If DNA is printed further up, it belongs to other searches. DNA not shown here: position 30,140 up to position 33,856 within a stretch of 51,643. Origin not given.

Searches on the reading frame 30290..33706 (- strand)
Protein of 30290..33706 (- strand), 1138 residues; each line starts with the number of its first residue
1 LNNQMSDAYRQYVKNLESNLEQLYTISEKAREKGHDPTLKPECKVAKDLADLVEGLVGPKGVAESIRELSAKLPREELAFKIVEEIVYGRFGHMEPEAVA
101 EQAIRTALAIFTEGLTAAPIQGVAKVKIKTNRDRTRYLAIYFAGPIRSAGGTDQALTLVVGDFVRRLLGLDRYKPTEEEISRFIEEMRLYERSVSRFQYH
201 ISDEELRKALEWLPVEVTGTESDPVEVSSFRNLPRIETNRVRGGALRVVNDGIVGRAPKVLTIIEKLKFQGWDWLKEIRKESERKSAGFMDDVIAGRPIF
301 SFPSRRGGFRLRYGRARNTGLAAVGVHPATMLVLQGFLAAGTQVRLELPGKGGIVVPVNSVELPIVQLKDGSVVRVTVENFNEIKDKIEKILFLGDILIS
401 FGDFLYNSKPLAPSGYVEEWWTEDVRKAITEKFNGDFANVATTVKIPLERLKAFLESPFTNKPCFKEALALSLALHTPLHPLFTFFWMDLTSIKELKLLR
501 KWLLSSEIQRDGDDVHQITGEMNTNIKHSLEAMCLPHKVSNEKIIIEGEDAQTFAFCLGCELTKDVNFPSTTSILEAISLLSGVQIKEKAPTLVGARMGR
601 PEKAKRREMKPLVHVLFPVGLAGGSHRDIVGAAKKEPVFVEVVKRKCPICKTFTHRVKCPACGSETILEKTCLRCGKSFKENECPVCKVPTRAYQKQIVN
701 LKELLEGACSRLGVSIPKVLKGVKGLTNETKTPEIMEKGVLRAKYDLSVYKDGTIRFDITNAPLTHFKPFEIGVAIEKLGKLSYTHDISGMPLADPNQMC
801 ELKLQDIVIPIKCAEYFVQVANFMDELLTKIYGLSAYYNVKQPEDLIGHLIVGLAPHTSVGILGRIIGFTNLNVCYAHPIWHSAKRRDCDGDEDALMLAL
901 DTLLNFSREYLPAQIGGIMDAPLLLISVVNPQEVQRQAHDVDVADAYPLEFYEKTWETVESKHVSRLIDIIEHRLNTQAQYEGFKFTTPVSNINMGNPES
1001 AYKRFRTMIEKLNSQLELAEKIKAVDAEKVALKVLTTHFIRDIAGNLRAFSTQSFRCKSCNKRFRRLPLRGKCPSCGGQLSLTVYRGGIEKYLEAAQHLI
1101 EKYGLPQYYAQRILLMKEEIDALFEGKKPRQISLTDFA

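Call 77: search_protein_families(library=ncbifam, proteins=[window:30290-33706:-], max_evalue=1e-10)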
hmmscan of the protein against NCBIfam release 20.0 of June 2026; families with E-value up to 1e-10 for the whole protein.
window:30290-33706:- (1138 aa): 4 families
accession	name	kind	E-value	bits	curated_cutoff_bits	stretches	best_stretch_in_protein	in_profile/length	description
NF003103.0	PRK04023.1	equivalog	0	1464.9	1269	1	4-1137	3-1124/1125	DNA polymerase II large subunit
NF011302.0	PRK14714.1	equivalog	0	1372.4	1791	3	285-889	320-932/1350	DNA-directed DNA polymerase II large subunit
TIGR00354.1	polC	equivalog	0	1359.3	702.15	1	10-1137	4-1096/1096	DNA polymerase II large subunit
NF011303.0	PRK14715.1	equivalog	0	1279.3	1585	3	288-889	325-896/1627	DNA-directed DNA polymerase II large subunit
